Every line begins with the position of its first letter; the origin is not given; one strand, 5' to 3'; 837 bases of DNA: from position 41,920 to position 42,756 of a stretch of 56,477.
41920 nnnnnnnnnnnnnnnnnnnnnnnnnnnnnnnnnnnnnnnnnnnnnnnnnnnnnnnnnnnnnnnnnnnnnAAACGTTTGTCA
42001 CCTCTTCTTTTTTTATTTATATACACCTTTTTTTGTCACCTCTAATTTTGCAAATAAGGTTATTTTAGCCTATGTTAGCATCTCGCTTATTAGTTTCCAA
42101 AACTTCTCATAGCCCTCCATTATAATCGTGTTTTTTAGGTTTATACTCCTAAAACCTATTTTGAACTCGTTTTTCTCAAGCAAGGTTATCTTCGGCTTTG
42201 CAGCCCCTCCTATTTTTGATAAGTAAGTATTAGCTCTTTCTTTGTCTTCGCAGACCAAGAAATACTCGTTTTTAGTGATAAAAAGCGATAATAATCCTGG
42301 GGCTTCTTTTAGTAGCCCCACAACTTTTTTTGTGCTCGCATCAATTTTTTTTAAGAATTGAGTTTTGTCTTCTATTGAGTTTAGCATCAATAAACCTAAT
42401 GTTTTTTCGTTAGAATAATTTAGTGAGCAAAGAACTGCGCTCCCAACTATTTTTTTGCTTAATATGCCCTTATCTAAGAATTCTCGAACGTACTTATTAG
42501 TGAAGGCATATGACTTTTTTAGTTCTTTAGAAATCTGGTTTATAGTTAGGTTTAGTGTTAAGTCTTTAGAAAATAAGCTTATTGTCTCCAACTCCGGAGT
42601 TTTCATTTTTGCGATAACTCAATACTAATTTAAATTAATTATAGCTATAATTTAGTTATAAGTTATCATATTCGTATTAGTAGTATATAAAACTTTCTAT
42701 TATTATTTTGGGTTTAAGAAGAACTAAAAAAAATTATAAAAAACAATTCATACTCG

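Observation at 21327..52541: Chemosensory genes, KaiC-like ATPases and giant adhesin-like genes form one uninterrupted locus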

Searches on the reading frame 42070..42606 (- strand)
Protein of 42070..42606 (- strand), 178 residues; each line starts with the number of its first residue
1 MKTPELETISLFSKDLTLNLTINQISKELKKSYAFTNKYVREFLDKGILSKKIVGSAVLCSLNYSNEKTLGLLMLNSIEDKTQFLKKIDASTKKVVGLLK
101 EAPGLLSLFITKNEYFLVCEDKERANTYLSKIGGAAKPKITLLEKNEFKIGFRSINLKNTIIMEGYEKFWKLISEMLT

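Call 4: search_protein_families(library=pfam, proteins=[window:42070-42606:-], max_evalue=0.01)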
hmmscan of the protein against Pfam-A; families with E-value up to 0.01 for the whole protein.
window:42070-42606:- (178 aa): 0 families

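Call 9: search_protein_families(library=ncbifam, proteins=[window:42070-42606:-], max_evalue=0.01)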
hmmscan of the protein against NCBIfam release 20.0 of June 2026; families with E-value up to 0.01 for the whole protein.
window:42070-42606:- (178 aa): 0 families

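Call 50: search_solved_structures(query=A3, max_evalue=10, show_alignments=2)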
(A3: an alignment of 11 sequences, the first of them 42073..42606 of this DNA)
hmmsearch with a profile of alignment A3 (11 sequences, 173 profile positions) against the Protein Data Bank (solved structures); distinct sequences matched with E-value up to 10: 2.
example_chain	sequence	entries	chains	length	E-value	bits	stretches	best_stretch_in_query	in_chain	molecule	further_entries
6wrv_D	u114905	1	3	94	0.22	14.7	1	66-127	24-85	Computationally designed protein 3DS18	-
1g61_A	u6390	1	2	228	0.76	12.9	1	39-143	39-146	TRANSLATION INITIATION FACTOR 6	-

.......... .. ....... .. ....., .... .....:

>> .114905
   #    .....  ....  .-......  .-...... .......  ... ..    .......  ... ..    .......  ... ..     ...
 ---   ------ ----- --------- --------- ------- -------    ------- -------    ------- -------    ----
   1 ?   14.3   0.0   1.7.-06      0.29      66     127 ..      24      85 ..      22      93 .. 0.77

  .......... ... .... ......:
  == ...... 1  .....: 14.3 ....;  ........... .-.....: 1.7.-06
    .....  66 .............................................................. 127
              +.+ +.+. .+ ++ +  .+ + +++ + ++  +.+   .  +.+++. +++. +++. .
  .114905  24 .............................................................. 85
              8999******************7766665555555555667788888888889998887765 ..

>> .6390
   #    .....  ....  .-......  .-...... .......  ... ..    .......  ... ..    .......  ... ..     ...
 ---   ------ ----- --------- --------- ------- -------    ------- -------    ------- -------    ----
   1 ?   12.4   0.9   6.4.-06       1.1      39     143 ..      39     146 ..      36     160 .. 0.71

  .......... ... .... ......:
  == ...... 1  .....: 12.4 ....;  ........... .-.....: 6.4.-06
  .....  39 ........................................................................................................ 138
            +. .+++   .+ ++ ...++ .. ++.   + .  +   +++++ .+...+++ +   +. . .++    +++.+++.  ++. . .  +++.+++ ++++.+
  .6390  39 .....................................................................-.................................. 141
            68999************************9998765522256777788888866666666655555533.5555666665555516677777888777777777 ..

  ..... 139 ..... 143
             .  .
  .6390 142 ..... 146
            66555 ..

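Call 52: find_homologous_proteins(query=window:42070-42606:-, max_evalue=0.001)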
Query window:42070-42606:- (178 aa): 29 proteins with E <= 0.001 among 184 candidates.
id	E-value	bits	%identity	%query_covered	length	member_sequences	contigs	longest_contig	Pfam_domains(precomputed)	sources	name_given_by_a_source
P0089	1.1e-105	368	100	100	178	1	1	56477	-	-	-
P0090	2.3e-63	231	63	99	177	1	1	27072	-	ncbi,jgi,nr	ncbi:hypothetical protein C0585_05905 [Candidatus Woesearchaeota archaeon]|nr:MAG: hypothetical prot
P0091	9.4e-63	229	60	99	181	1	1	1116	-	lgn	-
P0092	5.5e-62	226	61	99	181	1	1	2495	-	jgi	jgi:hypothetical protein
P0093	7.4e-62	226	62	99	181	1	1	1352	-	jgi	-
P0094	8.1e-62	226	61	100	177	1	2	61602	-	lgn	-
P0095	8.3e-62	226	61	99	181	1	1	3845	-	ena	-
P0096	1.9e-61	225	61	100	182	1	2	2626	-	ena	-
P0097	3.5e-60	220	60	100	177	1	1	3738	-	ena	-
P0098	7.7e-60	219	60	99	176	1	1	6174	-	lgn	-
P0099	2.2e-59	218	59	99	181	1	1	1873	-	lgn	-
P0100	5.2e-58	213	57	100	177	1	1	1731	-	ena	-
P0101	2.6e-57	211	57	99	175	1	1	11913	-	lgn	-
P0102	3.8e-56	207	57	100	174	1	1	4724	-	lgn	-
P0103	9.6e-56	206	57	100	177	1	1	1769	-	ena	-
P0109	1.4e-33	134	43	99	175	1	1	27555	-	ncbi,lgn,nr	ncbi:hypothetical protein JW930_07800 [Candidatus Woesearchaeota archaeon]|nr:hypothetical protein [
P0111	8.1e-27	112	40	99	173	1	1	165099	-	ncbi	ncbi:MAG: hypothetical protein V1859_01960 [archaeon]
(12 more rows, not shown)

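Call 55: find_encoding_contigs(protein=P0111, flank=10000, max_places=2)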
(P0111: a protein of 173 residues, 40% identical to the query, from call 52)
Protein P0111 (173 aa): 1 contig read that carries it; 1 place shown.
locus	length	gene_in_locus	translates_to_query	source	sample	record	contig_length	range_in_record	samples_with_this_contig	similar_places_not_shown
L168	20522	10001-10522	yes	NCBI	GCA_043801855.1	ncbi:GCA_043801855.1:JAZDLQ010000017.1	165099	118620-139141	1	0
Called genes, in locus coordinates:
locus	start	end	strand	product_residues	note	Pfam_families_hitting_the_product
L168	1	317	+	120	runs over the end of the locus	PF00072:Response_reg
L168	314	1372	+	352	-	PF00072:Response_reg, PF01339:CheB_methylest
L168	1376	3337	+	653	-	PF01627:Hpt, PF07194:P2, PF02895:H-kinase_dim, PF02518:HATPase_c, PF01584:CheW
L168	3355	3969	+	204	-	PF04509:CheC (weak), PF13690:CheX (weak)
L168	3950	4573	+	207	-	PF04509:CheC, PF13690:CheX (weak)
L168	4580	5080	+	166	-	PF03975:CheD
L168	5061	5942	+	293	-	PF03705:CheR_N, PF01739:CheR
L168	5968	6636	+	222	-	PF04509:CheC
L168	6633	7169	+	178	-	-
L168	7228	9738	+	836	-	PF02412:TSP_3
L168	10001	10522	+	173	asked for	-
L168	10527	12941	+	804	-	PF19027:DUF5752 (faint), PF03796:DnaB_C (faint), PF06745:ATPase, PF13481:AAA_25 (weak), PF07088:GvpD_P-loop (weak)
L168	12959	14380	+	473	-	-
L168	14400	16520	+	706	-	-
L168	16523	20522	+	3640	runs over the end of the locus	PF01835:MG2 (faint), PF17957:Big_7 (faint), PF19077:Big_13 (faint), PF07705:CARDB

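Call 56: find_encoding_contigs(protein=P0109, flank=10000, max_places=2)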
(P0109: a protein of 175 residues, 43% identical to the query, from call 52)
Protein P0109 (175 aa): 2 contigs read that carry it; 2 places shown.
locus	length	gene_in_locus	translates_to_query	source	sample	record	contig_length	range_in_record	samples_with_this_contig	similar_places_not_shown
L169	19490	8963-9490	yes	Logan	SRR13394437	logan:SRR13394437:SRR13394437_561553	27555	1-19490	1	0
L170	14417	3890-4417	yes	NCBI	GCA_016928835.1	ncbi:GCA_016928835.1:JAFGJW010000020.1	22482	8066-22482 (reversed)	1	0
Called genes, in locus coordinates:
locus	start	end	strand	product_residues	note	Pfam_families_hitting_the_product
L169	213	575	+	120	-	PF00072:Response_reg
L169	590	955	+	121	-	PF00072:Response_reg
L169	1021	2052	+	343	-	PF00072:Response_reg, PF01339:CheB_methylest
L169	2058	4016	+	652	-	PF01627:Hpt, PF07194:P2, PF02895:H-kinase_dim, PF02518:HATPase_c, PF01584:CheW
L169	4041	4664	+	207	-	PF13690:CheX (faint), PF04509:CheC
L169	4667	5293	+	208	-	PF04509:CheC, PF13690:CheX (weak), PF04509:CheC (weak)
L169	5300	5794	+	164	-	PF03975:CheD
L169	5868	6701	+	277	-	PF03705:CheR_N (weak), PF13649:Methyltransf_25 (faint), PF01739:CheR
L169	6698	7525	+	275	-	PF03705:CheR_N (weak), PF01739:CheR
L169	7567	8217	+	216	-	PF04509:CheC (weak)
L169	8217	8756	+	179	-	PF24336:DUF7504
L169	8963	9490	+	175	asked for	-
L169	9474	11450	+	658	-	PF19027:DUF5752 (faint), PF13481:AAA_25, PF03796:DnaB_C (weak), PF06745:ATPase, PF07088:GvpD_P-loop (weak)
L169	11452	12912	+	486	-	-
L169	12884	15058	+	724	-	PF00801:PKD (faint)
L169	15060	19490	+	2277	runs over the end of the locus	PF19077:Big_13 (faint)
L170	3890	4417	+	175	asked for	-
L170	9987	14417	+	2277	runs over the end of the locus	PF19077:Big_13 (faint)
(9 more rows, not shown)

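Call 62: predict_structure(alignment_id=A4)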
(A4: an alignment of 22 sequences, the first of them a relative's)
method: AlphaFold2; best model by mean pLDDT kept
length: 178 residues; sequences in the alignment: 22
mean_pLDDT: 91.4   pTM: 0.85
mean pLDDT of the five models: 91.4, 90.8, 90.6, 90.4, 89.6
residues with pLDDT >= 90: 147; 70-90: 25; 50-70: 6; < 50: 0
segments of 3 or more residues with pLDDT < 50: none
pLDDT, mean of each block of 10 residues (from residue 1): 84 92 95 94 95 92 95 95 93 91 95 93 91 71 94 88 96 90
secondary structure, 60 per line:
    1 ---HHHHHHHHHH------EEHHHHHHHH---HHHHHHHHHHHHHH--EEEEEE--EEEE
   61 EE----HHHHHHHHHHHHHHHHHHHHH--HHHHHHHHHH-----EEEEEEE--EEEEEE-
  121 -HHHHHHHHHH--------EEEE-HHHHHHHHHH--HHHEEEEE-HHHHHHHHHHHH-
elements in order: H4-13 H22-29 H33-46 E49-54 E57-62 H67-87 H90-99 E105-111 E114-119 H122-131 E140-143 H145-154 E160-164 H166-177

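Call 66: fold_search(model_id=the predicted structure, library=pdb)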
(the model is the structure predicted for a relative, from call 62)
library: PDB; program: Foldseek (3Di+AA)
matches with E <= 10: 1488; with E <= 0.001: 0
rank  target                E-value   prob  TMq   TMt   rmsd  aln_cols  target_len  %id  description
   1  3eco_A                2.1e-03  1.00  0.39  0.49   6.6       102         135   16  Crystal structure of MepR, a transcription regulator of the Staphylococcus aureus multidrug efflux pump MepA (released 2009-02-10)
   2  2nyx_B                4.6e-03  1.00  0.38  0.45   7.4       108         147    7  Crystal structure of RV1404 from Mycobacterium tuberculosis (released 2006-12-05)
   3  1lnw_A                4.9e-03  1.00  0.38  0.47   7.7       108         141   13  CRYSTAL STRUCTURE OF THE MEXR REPRESSOR OF THE MEXAB-OPRM MULTIDRUG EFFLUX OPERON OF PSEUDOMONAS AERUGINOSA (released 2002-09-11)
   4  5fb2_A                5.2e-03  1.00  0.38  0.47   4.9        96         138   16  S. aureus MepR F27L Mutant bound to oligodeoxyribonucleotide (released 2016-12-14)
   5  5yi0_A                5.2e-03  1.00  0.36  0.43   8.7       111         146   15  Structure of Lactococcus lactis ZitR, C30AH42A mutant (released 2017-12-06)
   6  4yif_C                6.2e-03  1.00  0.39  0.48   5.1       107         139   13  Crystal structure of Rv0880 (released 2015-06-10)
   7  4zzl_A                6.2e-03  1.00  0.38  0.45   7.2       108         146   13  MexR R21W derepressor mutant causing multidrug resistance in P. aeruginosa by mexAB-oprM efflux pump expression (released 2016-07-27)
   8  2eth_A                6.5e-03  1.00  0.37  0.45   5.5       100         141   18  Crystal structure of a marr-like transcriptional regulator (tm0816) from thermotoga maritima at 2.50 A resolution (released 2005-11-08)
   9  5ffx_A                7.4e-03  1.00  0.37  0.46   5.4        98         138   13  S. aureus MepR G34K Mutant (released 2016-12-21)
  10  4yif_B                7.4e-03  1.00  0.37  0.45   9.1       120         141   15  Crystal structure of Rv0880 (released 2015-06-10)
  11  5k5q_B                7.8e-03  1.00  0.38  0.68   3.5        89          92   18  Structure of AspA-DNA complex: novel centromere bindng protein-centromere complex (released 2016-06-01)
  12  5jls                  7.8e-03  1.00  0.36  0.46   9.2       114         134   16  Crystal Structure of Adhesin competence repressor (AdcR) from Streptococcus pyogenes (C-terminally His tagged) (released 2017-05-03)
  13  5yhy                  7.8e-03  1.00  0.35  0.42   8.9       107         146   16  Structure of Lactococcus lactis ZitR, C30S mutant (released 2017-12-06)
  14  5yhx_A                7.8e-03  1.00  0.36  0.43   8.4       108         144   14  Structure of Lactococcus lactis ZitR, wild type (released 2017-12-06)
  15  3f6v                  7.8e-03  1.00  0.30  0.52   6.1       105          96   15  Crystal structure of Possible transcriptional regulator for arsenical resistance (released 2008-11-25)
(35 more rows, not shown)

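Call 98: search_protein_families(library=pfam, proteins=[L169:12884-15055:+, L168:14400-16517:+, L168:7228-9735:+], max_evalue=0.01)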
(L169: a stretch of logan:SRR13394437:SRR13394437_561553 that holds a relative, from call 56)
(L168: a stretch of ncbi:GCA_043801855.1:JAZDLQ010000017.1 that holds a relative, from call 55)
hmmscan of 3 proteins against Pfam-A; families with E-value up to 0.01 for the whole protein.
L169:12884-15055:+ (724 aa): 3 families
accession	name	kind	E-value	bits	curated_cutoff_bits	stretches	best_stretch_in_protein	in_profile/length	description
PF00801.26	PKD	-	1.2e-05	25.6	23.5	1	147-211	11-73/80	PKD domain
PF17963.7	Big_9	-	0.00028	22.1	23.6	0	243-316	19-81/89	Bacterial Ig domain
PF18911.6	PKD_4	-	0.0088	16.5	27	0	146-214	13-80/85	PKD domain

L168:14400-16517:+ (706 aa): 0 families

L168:7228-9735:+ (836 aa): 1 family
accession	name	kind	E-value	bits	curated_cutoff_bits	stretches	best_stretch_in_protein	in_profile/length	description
PF02412.23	TSP_3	-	1.4e-11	44.3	25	1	584-618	2-36/36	Thrombospondin type 3 repeat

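Call 108: search_protein_representatives(alignment_id=A4)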
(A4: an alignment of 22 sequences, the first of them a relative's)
Query: 22 sequences, 177 profile positions. Proteins with E-value up to 0.001 (for the whole library): 443; up to 1e-10: 247; up to 1e-30: 41. The best 150 are listed.
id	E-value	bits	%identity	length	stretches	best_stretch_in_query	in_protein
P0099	6.4e-69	247.6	-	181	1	1-176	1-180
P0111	3.3e-55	202.9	-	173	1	1-176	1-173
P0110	2.6e-53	196.8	-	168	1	1-175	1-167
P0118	2.3e-52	193.7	-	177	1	1-176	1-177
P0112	8.5e-52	191.9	-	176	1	5-175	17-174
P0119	4.8e-50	186.2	-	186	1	2-175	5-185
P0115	4.4e-49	183.0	-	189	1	1-176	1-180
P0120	1.5e-48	181.3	-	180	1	1-174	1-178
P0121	1.5e-47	178.0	-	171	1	1-174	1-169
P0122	7.7e-47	175.7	-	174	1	6-174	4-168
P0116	9.6e-47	175.4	-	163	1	1-175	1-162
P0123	3.4e-46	173.6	-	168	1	1-175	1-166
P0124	3.6e-46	173.5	-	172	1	2-176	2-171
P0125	3.5e-44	167.0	-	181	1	4-174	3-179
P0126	4.1e-44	166.8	-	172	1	4-172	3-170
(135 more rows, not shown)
